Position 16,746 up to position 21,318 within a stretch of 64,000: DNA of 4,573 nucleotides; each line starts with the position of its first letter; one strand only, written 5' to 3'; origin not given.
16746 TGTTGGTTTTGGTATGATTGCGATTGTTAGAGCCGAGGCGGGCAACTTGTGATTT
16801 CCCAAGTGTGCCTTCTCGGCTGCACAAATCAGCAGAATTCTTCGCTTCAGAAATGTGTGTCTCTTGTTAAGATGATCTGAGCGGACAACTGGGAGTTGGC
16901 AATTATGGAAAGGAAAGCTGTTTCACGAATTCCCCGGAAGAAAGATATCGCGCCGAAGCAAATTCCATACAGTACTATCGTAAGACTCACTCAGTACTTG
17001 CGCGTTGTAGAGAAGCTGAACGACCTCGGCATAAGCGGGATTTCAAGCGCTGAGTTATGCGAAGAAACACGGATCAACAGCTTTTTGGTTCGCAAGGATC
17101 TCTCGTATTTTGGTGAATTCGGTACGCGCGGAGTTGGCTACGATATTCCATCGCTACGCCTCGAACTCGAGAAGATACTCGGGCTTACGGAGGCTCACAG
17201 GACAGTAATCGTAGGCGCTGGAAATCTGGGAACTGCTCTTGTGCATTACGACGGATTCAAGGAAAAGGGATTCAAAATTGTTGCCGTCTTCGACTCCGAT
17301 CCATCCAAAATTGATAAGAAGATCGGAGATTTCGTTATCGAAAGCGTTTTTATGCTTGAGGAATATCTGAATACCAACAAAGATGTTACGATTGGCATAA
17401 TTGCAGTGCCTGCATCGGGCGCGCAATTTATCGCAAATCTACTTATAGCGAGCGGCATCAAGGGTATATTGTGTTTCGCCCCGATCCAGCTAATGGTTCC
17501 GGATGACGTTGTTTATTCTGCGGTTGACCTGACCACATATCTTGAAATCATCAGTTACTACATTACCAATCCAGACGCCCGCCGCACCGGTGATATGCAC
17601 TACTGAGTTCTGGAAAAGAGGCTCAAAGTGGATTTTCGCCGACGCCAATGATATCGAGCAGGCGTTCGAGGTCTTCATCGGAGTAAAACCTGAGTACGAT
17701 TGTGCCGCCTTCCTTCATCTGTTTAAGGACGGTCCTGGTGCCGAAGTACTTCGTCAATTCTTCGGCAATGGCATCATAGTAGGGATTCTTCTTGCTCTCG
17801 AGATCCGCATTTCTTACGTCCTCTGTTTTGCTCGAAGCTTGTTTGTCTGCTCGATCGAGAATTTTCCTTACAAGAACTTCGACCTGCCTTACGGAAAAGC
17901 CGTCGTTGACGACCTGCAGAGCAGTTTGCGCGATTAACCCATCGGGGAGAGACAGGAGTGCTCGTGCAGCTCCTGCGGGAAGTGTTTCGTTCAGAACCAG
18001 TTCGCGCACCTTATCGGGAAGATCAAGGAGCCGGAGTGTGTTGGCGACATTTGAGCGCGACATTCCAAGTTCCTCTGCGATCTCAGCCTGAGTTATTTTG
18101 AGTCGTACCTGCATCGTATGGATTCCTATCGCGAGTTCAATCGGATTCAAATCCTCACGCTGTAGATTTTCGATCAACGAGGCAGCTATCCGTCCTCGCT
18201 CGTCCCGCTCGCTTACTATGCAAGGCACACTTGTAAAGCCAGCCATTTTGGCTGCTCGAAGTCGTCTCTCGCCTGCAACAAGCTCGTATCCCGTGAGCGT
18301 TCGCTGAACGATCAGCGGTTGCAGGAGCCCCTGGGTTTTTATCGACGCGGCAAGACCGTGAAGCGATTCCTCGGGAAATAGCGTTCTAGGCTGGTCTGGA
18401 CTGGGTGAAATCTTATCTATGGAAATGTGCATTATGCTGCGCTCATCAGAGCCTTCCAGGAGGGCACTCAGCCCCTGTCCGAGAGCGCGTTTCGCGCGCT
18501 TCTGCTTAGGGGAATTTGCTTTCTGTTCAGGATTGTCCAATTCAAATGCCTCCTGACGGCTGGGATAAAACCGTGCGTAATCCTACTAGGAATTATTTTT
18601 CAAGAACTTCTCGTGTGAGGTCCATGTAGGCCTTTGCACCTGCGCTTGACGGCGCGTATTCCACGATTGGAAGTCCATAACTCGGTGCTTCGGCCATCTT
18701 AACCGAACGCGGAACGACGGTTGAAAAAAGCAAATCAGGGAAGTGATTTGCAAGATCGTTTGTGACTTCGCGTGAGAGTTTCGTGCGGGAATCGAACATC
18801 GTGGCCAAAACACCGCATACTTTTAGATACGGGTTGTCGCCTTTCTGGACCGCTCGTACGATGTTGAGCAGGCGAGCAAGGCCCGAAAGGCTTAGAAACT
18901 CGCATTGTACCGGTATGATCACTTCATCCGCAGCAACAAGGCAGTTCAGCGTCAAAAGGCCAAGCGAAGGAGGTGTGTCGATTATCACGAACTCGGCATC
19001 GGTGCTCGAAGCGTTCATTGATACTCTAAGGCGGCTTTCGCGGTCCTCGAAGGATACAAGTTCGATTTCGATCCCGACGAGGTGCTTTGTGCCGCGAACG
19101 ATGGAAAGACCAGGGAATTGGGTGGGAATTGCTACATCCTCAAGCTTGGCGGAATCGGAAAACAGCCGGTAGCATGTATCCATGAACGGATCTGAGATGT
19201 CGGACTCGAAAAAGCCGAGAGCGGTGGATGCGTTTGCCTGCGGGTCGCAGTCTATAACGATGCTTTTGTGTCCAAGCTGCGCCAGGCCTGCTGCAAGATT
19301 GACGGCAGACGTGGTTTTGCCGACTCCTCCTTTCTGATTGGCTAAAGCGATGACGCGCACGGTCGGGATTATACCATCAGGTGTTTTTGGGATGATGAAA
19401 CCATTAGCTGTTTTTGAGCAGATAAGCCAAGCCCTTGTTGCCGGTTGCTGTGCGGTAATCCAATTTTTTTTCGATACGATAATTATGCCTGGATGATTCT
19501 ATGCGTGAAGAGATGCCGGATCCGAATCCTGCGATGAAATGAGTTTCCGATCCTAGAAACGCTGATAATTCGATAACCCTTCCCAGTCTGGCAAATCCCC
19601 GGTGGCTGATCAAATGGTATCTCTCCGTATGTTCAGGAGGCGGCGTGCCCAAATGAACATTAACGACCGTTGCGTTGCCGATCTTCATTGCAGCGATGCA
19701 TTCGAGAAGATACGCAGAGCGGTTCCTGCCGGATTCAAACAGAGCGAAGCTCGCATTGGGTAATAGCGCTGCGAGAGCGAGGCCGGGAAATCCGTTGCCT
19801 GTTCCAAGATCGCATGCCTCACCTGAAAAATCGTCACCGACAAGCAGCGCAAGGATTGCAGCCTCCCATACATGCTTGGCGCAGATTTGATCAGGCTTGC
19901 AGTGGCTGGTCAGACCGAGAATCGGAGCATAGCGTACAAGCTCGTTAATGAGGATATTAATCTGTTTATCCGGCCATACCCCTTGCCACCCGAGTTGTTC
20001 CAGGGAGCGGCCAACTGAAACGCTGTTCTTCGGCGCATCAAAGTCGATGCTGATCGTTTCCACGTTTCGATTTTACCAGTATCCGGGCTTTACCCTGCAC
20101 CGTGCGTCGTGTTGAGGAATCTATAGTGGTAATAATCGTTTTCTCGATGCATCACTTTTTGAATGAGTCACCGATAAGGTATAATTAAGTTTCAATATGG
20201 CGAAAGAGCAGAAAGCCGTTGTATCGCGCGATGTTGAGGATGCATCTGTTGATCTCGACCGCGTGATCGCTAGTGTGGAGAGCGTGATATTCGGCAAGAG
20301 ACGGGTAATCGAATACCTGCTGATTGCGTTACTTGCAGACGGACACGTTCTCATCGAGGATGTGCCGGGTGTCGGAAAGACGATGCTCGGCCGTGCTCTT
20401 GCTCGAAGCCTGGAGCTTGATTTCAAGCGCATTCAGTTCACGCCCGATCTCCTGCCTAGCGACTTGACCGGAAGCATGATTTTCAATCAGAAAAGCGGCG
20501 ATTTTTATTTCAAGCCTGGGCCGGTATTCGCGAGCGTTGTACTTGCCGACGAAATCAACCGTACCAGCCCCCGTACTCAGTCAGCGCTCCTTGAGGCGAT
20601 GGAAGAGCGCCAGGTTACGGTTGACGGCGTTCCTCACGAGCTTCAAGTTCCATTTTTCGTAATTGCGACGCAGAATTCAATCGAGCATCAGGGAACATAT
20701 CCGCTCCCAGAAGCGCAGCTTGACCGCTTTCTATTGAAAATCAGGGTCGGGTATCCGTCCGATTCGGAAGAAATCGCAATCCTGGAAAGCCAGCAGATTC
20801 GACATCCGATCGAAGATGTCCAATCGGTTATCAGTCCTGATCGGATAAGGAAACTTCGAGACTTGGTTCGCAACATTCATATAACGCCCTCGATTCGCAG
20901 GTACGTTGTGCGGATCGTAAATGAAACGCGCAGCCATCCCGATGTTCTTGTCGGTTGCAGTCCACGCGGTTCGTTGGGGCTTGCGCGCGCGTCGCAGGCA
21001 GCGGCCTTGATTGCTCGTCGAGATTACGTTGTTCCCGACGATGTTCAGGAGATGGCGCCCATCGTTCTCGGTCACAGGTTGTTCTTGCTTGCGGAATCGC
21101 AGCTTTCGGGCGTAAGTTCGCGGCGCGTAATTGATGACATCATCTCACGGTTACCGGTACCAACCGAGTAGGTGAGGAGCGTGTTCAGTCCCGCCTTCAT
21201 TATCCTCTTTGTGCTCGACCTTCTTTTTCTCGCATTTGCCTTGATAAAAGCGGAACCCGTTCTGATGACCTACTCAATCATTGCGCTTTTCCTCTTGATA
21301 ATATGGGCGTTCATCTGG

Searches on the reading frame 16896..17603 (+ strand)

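Call 52: search_protein_families(library=pfam, proteins=[window:16896-17603:+], max_evalue=0.00001)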
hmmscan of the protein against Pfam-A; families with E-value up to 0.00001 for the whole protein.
window:16896-17603:+ (236 aa): 2 families
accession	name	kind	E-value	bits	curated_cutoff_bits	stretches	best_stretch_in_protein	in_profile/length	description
PF02629.25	CoA_binding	-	2.9e-20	73.3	22.3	1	99-196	2-96/97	CoA binding domain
PF06971.19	Put_DNA-bind_N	-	1.2e-13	51.4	27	1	22-70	1-49/49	Putative DNA-binding protein N-terminus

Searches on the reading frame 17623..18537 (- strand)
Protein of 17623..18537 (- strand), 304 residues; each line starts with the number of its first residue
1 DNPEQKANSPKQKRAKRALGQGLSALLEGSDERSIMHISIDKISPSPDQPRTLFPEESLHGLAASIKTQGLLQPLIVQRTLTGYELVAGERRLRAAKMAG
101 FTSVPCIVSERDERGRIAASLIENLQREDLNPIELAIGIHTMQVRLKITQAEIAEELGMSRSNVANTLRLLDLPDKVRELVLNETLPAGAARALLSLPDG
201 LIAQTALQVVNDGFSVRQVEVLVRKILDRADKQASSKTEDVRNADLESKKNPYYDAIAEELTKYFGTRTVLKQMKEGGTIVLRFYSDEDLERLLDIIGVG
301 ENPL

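Call 8: search_protein_families(library=pfam, proteins=[window:17623-18537:-], max_evalue=0.001)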
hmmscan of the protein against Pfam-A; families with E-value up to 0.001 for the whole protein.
window:17623-18537:- (304 aa): 6 families
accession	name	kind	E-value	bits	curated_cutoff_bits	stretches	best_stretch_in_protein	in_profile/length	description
PF17762.8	HTH_ParB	-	4.9e-28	97.7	22.6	1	128-226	1-100/102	ParB HTH domain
PF02195.25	ParB_N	-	5.4e-28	97.3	26.3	1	34-126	2-95/95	ParB N-terminal domain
PF13545.12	HTH_Crp_2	-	2.2e-05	24.8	27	1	116-171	2-46/70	Crp-like helix-turn-helix domain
PF08535.16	KorB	-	0.00012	22.4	22.3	1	149-184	5-40/89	KorB domain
PF23552.2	ParB_C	-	0.00029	20.6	23.8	1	253-297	4-49/50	ParB dimerisation domain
PF12802.13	MarR_2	-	0.0009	19.8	27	0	148-171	21-44/61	MarR family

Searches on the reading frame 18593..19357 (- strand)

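Call 8: search_protein_families(library=pfam, proteins=[window:18593-19357:-], max_evalue=0.001)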
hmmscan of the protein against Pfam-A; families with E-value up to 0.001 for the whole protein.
window:18593-19357:- (254 aa): 7 families
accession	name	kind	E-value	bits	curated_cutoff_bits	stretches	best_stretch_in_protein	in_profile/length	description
PF13614.12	AAA_31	-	7.5e-52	176.3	27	1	1-180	2-177/177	AAA domain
PF01656.29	CbiA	-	2.3e-26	92.7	25.4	1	3-231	1-125/125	CobQ/CobB/MinD/ParA nucleotide binding domain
PF00142.24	Fer4_NifH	-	1.4e-12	48.1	25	1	8-75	7-73/271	4Fe-4S iron sulfur cluster binding proteins, NifH/frxC family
PF09140.17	MipZ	-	5.3e-11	42.8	20.7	1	1-42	1-42/262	ATPase MipZ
PF10609.15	ParA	-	8.1e-10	39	27.1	1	2-38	5-41/246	NUBPL iron-transfer P-loop NTPase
PF06564.18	CBP_BcsQ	-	1.1e-08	35.3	21.3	1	2-248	3-230/234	Cellulose biosynthesis protein BcsQ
PF02374.21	ArsA_ATPase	-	2.2e-07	30.8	24.3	1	8-46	8-46/305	Anion-transporting ATPase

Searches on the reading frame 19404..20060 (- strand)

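Call 8: search_protein_families(library=pfam, proteins=[window:19404-20060:-], max_evalue=0.001)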
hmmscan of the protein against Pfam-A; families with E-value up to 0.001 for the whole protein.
window:19404-20060:- (218 aa): 1 family
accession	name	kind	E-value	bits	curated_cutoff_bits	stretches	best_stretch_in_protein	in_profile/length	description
PF02527.21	GidB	-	7.1e-22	78.1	27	1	33-197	4-166/184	rRNA small subunit methyltransferase G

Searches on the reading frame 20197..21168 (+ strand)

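Call 8: search_protein_families(library=pfam, proteins=[window:20197-21168:+], max_evalue=0.001)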
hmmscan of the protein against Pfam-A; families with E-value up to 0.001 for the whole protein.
window:20197-21168:+ (324 aa): 8 families
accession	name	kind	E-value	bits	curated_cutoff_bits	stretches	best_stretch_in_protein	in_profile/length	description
PF07726.17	AAA_3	-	5.3e-64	214.4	27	1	50-180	1-131/131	ATPase family associated with various cellular activities (AAA)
PF17863.7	AAA_lid_2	-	9.7e-22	76.9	22.7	1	243-315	2-74/74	AAA lid domain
PF07728.20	AAA_5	-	2.2e-13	50.8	22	1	51-178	2-139/139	AAA domain (dynein-related subfamily)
PF20030.5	bpMoxR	-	1.1e-10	41.4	27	1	20-220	3-203/205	MoxR domain in the MoxR-vWA-beta-propeller ternary systems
PF00004.35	AAA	-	6.1e-07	30.4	21.2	1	56-185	6-130/131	ATPase family associated with various cellular activities (AAA)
PF00158.32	Sigma54_activat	-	3.5e-06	27.2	20.2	1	44-160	18-142/168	Sigma-54 interaction domain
PF00493.29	MCM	-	6.5e-06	25.9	23.3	1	45-162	54-174/224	MCM P-loop domain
PF05496.18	RuvB_N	-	0.00016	21.9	27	1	49-141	34-114/159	Holliday junction DNA helicase RuvB P-loop domain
